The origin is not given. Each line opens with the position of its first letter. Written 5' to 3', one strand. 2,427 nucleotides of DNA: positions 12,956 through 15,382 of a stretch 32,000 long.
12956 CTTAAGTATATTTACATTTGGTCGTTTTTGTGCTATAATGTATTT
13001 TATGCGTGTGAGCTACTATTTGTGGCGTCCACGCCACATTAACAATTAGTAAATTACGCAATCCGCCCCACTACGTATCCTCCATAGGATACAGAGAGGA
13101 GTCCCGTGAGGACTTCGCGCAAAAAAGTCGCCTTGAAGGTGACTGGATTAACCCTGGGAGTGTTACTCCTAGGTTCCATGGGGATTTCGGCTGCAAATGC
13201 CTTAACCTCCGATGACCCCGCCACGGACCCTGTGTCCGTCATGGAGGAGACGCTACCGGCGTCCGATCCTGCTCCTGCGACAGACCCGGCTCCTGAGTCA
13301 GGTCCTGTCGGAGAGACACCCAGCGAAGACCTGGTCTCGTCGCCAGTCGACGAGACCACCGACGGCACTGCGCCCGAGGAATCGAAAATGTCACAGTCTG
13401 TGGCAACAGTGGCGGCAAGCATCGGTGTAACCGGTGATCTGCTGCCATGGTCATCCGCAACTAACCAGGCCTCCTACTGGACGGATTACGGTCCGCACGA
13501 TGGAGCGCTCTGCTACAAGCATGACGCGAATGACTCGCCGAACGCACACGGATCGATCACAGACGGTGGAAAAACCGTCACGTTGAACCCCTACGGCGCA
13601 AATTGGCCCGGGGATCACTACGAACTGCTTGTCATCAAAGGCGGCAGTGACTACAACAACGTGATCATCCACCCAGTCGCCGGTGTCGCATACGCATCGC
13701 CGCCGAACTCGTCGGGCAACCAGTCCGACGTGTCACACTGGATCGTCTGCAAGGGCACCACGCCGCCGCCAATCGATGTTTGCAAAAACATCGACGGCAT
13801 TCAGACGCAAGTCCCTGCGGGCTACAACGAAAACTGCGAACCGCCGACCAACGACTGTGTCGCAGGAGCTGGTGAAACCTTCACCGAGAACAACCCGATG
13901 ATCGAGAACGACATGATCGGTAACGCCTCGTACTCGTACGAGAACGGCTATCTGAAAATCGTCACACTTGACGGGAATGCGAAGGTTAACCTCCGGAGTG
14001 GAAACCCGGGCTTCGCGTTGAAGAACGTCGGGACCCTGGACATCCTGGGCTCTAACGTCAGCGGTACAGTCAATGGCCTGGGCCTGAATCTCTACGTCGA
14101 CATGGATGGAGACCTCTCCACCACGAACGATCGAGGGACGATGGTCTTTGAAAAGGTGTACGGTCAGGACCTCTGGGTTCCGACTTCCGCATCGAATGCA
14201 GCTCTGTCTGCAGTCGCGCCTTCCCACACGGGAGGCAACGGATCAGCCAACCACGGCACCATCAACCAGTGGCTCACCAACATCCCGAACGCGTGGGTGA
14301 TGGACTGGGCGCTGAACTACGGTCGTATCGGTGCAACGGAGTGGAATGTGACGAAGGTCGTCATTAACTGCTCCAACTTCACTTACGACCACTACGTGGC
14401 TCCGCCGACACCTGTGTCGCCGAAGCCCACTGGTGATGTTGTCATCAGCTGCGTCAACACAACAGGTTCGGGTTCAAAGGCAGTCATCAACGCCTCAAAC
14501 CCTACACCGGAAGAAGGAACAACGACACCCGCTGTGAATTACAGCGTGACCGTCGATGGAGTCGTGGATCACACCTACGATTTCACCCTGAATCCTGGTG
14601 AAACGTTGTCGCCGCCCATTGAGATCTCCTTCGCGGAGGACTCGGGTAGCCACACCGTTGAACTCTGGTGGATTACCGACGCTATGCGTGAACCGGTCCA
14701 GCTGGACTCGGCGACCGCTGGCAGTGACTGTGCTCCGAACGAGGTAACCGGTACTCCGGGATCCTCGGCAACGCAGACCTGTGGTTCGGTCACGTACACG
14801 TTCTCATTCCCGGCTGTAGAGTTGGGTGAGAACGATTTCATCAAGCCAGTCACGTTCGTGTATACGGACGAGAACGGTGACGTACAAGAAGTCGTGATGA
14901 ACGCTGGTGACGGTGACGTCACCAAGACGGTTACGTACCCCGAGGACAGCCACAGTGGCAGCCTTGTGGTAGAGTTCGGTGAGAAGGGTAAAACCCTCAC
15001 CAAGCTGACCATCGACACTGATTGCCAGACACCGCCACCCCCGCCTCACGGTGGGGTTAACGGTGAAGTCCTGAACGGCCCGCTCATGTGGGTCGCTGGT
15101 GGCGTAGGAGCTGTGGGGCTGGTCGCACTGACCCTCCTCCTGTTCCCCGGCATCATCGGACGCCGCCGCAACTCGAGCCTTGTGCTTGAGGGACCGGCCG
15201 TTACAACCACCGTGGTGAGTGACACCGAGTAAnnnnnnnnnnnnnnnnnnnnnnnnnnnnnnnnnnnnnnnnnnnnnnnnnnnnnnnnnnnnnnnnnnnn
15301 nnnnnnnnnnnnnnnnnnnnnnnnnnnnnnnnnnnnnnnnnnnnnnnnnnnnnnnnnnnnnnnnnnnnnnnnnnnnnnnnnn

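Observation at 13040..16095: A roughly 3 kb high-GC island encoding a surface protein and a dedicated sortase-like enzyme, expressed from an AT-rich consensus promoter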

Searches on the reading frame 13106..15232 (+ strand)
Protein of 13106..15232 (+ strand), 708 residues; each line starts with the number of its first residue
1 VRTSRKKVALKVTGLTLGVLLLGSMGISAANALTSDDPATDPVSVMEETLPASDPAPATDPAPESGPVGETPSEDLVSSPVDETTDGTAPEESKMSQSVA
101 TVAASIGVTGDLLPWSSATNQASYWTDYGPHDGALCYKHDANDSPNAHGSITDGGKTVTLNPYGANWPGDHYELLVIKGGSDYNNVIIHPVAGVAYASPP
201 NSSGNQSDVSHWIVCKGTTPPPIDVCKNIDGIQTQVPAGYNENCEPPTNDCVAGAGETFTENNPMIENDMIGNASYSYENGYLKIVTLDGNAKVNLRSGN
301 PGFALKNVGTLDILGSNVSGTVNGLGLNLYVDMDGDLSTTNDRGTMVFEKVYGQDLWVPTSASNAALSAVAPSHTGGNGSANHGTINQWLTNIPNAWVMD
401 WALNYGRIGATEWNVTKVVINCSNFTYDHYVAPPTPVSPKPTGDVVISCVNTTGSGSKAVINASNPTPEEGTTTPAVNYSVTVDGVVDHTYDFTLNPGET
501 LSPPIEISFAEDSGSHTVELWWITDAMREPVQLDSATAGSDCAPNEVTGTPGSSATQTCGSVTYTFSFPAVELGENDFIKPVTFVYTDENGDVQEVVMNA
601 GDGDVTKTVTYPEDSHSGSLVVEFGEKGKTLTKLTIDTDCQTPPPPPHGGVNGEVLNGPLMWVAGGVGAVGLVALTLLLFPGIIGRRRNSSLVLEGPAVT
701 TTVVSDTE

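Call 3: search_protein_families(library=pfam, proteins=[window:13106-15232:+], max_evalue=0.1)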
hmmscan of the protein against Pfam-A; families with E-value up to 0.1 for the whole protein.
window:13106-15232:+ (708 aa): 0 families

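Call 4: search_protein_families(library=ncbifam, proteins=[window:13106-15232:+], max_evalue=0.1)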
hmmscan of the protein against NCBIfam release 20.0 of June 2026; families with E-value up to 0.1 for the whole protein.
window:13106-15232:+ (708 aa): 0 families

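Call 6: find_homologous_proteins(query=window:13106-15232:+)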
Query window:13106-15232:+ (708 aa): 51 proteins with E <= 0.001 among 8000 candidates.
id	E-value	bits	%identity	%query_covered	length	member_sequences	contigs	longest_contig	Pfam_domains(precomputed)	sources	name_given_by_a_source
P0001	0.0e+0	1558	100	97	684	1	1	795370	-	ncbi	ncbi:MAG: hypothetical protein ABIP50_03310 [Candidatus Saccharimonadales bacterium]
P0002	1.0e-65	241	42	44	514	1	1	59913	-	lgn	-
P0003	3.6e-64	235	65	19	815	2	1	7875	-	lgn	-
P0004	1.0e-49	188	69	18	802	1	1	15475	-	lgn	-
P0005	1.4e-47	181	72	16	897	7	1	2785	-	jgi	jgi:hypothetical protein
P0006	3.2e-47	179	67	18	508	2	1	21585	-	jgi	-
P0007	8.8e-47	178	59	20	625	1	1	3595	-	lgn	-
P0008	8.1e-46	175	67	18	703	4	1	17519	-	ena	-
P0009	5.7e-44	169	71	16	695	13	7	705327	-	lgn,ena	-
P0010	2.7e-42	163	54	22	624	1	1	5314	-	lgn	-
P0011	1.7e-40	157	49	14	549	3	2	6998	-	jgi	jgi:hypothetical protein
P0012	1.3e-39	154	63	18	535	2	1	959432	-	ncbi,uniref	ncbi:hypothetical protein [Microbacterium sp. NPDC056057]|uniref:hypothetical protein n=1 Tax=Microb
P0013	2.6e-39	153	63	17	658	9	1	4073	-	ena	-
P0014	5.6e-39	152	62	17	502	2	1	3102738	-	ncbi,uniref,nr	ncbi:hypothetical protein [Microbacterium sp. BK668]|uniref:hypothetical protein n=1 Tax=Microbacter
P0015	3.5e-38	150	62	17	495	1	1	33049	-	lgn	-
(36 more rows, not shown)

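Call 15: find_encoding_contigs(protein=P0009, flank=8000, max_places=3)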
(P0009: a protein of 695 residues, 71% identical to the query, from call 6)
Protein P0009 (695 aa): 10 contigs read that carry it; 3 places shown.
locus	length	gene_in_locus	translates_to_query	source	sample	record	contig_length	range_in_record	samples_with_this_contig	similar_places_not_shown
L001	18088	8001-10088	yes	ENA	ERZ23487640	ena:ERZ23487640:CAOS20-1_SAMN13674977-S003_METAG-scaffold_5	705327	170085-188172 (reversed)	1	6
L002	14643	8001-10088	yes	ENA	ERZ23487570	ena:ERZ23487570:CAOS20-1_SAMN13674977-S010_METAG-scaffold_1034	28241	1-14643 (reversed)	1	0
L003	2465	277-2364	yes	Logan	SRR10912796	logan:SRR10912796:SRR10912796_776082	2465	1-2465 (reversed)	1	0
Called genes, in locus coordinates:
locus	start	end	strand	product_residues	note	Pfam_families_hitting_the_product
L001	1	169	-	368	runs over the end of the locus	PF01594:AI-2E_transport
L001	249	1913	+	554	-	PF01565:FAD_binding_4, PF02913:FAD-oxidase_C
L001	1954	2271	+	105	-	PF01638:HxlR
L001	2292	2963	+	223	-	PF00072:Response_reg, PF00486:Trans_reg_C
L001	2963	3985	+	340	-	PF00512:HisKA, PF02518:HATPase_c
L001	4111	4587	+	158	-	PF01272:GreA_GreB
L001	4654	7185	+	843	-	PF00690:Cation_ATPase_N, PF00122:E1-E2_ATPase, PF00702:Hydrolase, PF13246:Cation_ATPase (weak), PF08282:Hydrolase_3 (weak), PF00689:Cation_ATPase_C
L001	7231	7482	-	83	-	-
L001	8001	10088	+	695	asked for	-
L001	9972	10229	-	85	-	-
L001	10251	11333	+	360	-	PF00348:polyprenyl_synt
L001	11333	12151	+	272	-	PF00494:SQS_PSY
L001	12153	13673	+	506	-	PF00070:Pyr_redox (faint), PF01266:DAO (weak), PF01593:Amino_oxidase, PF03486:HI0933_like (faint), PF07992:Pyr_redox_2 (faint), PF13450:NAD_binding_8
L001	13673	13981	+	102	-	-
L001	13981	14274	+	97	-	PF18916:Lycopene_cyc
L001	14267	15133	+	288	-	PF01040:UbiA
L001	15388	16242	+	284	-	PF00924:MS_channel_2nd, PF21082:MS_channel_3rd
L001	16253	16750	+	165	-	PF01988:VIT1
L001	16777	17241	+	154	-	PF01243:PNPOx_N, PF16242:Pyrid_ox_like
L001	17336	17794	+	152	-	PF05154:TM2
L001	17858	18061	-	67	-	-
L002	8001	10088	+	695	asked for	-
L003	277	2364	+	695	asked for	-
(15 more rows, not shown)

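Call 16: find_encoding_contigs(protein=P0002, flank=8000, max_places=2)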
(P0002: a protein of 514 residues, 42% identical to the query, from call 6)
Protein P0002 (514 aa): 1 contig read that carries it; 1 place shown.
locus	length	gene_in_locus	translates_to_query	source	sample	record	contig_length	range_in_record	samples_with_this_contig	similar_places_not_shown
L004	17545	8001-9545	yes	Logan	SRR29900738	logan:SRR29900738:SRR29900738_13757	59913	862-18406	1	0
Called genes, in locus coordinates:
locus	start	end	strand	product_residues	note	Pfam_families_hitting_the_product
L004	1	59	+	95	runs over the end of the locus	-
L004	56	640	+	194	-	PF23886:DUF7239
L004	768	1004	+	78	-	-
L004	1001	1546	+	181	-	-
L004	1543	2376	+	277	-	-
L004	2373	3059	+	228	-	-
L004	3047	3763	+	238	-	PF00106:adh_short, PF13561:adh_short_C2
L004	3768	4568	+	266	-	-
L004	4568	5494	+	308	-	PF02811:PHP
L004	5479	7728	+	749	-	PF07733:DNA_pol3_alpha, PF17657:DNA_pol3_finger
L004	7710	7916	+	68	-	-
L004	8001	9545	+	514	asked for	-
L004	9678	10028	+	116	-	-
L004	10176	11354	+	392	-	PF10979:DUF2786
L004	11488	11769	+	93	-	-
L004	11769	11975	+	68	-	-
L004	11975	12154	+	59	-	-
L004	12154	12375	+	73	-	-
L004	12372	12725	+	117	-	-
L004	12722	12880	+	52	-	-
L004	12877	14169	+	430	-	PF02511:Thy1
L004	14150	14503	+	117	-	-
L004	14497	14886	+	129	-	-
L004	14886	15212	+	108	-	-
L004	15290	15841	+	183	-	-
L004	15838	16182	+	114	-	-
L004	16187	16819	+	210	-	-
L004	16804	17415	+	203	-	-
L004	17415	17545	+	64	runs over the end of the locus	-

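Call 60: find_encoding_contigs(protein=P0004, flank=7000, max_places=1)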
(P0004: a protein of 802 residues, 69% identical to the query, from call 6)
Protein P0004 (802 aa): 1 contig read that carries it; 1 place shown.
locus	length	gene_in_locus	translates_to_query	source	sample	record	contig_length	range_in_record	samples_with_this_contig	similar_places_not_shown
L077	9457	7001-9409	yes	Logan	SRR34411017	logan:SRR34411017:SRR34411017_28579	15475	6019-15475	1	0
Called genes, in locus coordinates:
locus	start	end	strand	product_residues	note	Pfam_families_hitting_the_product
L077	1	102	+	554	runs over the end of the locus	PF01565:FAD_binding_4, PF02913:FAD-oxidase_C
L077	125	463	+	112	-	PF01638:HxlR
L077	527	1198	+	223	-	PF00072:Response_reg, PF00486:Trans_reg_C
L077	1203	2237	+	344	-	PF00512:HisKA, PF02518:HATPase_c, PF14501:HATPase_c_5 (faint)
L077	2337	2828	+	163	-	PF01272:GreA_GreB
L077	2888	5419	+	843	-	PF00690:Cation_ATPase_N, PF00122:E1-E2_ATPase, PF00702:Hydrolase, PF13246:Cation_ATPase, PF08282:Hydrolase_3 (weak), PF00689:Cation_ATPase_C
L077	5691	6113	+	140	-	-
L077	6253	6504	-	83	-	-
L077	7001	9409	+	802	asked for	-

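Call 61: find_encoding_contigs(protein=P0003, flank=6000, max_places=1)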
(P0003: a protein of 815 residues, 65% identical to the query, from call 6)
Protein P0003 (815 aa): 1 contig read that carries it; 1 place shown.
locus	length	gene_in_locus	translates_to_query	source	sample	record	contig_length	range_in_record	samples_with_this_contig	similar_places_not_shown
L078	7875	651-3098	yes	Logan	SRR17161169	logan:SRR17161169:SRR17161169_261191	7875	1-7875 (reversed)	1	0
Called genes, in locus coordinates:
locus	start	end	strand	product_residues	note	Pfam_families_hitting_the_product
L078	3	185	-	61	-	?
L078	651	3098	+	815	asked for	-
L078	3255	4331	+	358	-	PF00348:polyprenyl_synt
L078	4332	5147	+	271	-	PF00494:SQS_PSY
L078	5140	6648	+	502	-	PF01266:DAO, PF01593:Amino_oxidase, PF03486:HI0933_like (faint), PF07992:Pyr_redox_2 (faint), PF13450:NAD_binding_8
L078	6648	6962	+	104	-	-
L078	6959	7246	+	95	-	PF18916:Lycopene_cyc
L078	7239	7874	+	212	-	?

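Call 76: search_dna_similar(query=P0002, collection=phages, mode=protein, max_rows=12)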
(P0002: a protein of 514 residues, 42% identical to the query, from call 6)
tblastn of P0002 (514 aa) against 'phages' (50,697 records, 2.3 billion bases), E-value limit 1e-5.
Records with a match: 6; places in all: 6; records where one place covers at least 80% of the query: 0.
Best place of each record, by identity: <60% 6.
By first word of the organism name: Microbacterium 6.
By host as written in the record: Microbacterium paraoxydans NWU1 6.
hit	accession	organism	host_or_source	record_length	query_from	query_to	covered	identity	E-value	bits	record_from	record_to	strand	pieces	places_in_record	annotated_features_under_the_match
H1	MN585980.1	Microbacterium phage Gina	Microbacterium paraoxydans NWU1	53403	186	341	30%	44.9%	1e-32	139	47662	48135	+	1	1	86: hypothetical protein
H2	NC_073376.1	Microbacterium phage Teamocil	Microbacterium paraoxydans NWU1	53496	186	341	30%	44.9%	1e-32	139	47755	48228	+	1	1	86: hypothetical protein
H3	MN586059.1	Microbacterium phage Teamocil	Microbacterium paraoxydans NWU1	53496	186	341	30%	44.9%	1e-32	139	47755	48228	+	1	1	86: hypothetical protein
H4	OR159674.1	Microbacterium phage Nicole72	Microbacterium paraoxydans NWU1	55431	186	346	31%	42.0%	3e-27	122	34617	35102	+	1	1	44: membrane protein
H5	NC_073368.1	Microbacterium phage Megan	Microbacterium paraoxydans NWU1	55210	186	341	30%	42.7%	6e-28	124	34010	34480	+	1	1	43: hypothetical protein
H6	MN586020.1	Microbacterium phage Megan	Microbacterium paraoxydans NWU1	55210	186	341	30%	42.7%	6e-28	124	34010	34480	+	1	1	43: hypothetical protein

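Call 77: search_dna_similar(query=window:13106-15232:+, collection=phages, mode=protein, max_rows=15, max_evalue=0.001)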
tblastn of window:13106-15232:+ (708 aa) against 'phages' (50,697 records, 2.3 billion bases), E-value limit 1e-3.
Records with a match: 1; places in all: 1; records where one place covers at least 80% of the query: 0.
Best place of each record, by identity: <60% 1.
By first word of the organism name: Microbacterium 1.
By host as written in the record: Microbacterium paraoxydans NWU1 1.
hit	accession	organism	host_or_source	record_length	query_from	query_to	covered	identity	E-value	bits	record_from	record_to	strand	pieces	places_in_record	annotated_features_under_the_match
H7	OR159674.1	Microbacterium phage Nicole72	Microbacterium paraoxydans NWU1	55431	326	406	11%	40.7%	4e-4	50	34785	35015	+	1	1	44: membrane protein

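Call 101: find_encoding_contigs(protein=P0001, flank=3000, max_places=3)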
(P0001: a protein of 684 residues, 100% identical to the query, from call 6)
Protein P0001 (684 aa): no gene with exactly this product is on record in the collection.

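Call 119: search_protein_families(library=phrogs, proteins=[L004:56-640:+, L004:1543-2376:+, L004:2373-3059:+, L004:3768-4568:+, L004:4568-5494:+, L004:10176-11354:+, L004:12877-14169:+, L004:15290-15841:+, L004:16187-16819:+, L004:8001-9545:+], max_evalue=0.00001)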
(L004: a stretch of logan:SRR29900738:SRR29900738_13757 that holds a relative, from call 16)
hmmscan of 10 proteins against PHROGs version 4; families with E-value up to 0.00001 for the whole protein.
L004:56-640:+ (194 aa): 1 family
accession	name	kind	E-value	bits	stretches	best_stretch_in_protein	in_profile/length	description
phrog_3236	-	unknown function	5.2e-06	27.6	1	98-191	18-114/117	-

L004:1543-2376:+ (277 aa): 1 family
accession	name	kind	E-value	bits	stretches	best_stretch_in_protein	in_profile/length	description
phrog_8720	-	unknown function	9.2e-79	265.6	1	1-267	1-265/270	-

L004:2373-3059:+ (228 aa): 2 families
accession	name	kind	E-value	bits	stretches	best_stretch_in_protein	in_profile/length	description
phrog_415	-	other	4.4e-15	57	1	24-193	21-169/218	polynucleotide kinase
phrog_420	-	unknown function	7e-08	33.3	1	25-198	14-185/267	unknown function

L004:3768-4568:+ (266 aa): 1 family
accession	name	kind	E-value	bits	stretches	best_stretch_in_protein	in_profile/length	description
phrog_10271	-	unknown function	6.6e-20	72.7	1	41-130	27-115/163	-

L004:4568-5494:+ (308 aa): 3 families
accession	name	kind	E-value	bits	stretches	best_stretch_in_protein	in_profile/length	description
phrog_7513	-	unknown function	2.3e-97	327.8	1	1-306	9-326/461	-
phrog_405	-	DNA, RNA and nucleotide metabolism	4.1e-95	320.7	1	1-298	42-329/1190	DNA polymerase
phrog_13169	-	DNA, RNA and nucleotide metabolism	9.1e-12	45.6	1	8-230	8-226/463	DNA polymerase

L004:10176-11354:+ (392 aa): 1 family
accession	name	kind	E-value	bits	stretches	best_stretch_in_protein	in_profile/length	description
phrog_421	-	unknown function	5.9e-33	115.3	1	3-322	3-216/241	unknown function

L004:12877-14169:+ (430 aa): 3 families
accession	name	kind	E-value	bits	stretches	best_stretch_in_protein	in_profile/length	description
phrog_85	-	DNA, RNA and nucleotide metabolism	1.2e-23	84.6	1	62-254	410-574/866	thymidylate synthase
phrog_10644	-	DNA, RNA and nucleotide metabolism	6.2e-06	27.4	0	166-249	55-140/160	thymidylate synthase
phrog_22708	-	DNA, RNA and nucleotide metabolism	8.2e-06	26.4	0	62-116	70-125/242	thymidylate synthase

L004:15290-15841:+ (183 aa): 0 families

L004:16187-16819:+ (210 aa): 1 family
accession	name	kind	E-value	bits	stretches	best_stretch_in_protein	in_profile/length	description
phrog_1981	-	unknown function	5.1e-21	76.4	1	30-192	32-187/217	-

L004:8001-9545:+ (514 aa): 0 families
